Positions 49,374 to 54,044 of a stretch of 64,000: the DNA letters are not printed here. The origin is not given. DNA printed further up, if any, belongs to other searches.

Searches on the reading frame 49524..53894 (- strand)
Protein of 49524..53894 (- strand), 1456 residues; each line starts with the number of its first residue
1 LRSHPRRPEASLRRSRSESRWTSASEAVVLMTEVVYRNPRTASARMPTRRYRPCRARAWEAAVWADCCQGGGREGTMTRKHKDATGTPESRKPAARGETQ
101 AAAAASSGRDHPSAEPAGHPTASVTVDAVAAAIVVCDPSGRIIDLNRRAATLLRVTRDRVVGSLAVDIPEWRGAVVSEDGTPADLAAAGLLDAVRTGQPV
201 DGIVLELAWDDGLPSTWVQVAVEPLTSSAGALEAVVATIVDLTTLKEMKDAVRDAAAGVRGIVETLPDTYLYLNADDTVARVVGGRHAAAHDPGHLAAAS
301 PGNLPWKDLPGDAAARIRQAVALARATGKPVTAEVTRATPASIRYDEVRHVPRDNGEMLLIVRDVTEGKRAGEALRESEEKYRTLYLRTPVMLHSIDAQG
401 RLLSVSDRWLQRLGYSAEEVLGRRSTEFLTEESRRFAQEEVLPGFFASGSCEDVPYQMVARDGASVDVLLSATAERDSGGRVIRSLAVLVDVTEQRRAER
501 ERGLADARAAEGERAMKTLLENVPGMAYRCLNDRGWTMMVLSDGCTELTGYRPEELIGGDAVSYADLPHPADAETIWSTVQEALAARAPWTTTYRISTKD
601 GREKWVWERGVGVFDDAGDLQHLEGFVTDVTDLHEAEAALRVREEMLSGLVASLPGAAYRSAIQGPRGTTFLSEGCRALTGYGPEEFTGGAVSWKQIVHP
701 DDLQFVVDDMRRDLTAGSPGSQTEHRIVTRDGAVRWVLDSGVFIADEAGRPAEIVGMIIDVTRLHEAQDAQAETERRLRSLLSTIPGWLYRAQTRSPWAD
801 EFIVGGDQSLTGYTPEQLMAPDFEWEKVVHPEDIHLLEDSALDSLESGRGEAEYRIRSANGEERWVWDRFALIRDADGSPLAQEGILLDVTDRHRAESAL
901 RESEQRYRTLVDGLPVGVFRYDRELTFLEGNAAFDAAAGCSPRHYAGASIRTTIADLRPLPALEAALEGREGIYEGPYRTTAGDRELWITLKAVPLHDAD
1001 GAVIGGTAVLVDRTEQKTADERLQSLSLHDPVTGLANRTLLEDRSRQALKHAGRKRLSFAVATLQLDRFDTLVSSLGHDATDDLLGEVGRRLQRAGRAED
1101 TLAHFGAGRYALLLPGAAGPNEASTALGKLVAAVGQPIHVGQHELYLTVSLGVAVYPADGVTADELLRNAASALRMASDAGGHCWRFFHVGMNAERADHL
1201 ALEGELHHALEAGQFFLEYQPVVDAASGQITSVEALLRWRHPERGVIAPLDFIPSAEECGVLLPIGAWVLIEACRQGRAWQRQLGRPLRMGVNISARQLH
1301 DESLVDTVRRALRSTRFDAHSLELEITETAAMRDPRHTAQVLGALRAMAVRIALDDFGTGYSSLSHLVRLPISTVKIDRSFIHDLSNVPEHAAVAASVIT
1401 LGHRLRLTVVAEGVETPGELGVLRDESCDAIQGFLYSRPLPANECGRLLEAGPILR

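Call 24: search_protein_families(library=pfam, proteins=[window:49524-53894:-], max_evalue=0.0001)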
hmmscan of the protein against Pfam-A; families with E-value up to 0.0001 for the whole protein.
window:49524-53894:- (1456 aa): 8 families
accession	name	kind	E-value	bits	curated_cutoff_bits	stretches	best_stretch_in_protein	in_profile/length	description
PF00563.25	EAL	-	1.2e-72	244.6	31.3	1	1205-1439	3-236/236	EAL domain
PF08447.18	PAS_3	-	1.6e-69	230.6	25.6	4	670-757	2-88/89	PAS fold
PF08448.16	PAS_4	-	1.3e-44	151.3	23.1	4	912-1017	2-109/110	PAS fold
PF13426.13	PAS_9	-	1.7e-40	137.9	27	1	391-494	4-103/103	PAS domain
PF00990.26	GGDEF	-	1.2e-29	103.6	23.8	1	1028-1182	2-159/161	Diguanylate cyclase, GGDEF domain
PF00989.32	PAS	-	1.3e-27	96.5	22.6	1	382-491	3-112/113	PAS fold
PF13188.13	PAS_8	-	9.9e-16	57.4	21.8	0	126-166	7-48/65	PAS domain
PF14598.12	PAS_11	-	3.9e-06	27.2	25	0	396-468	8-79/109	PAS domain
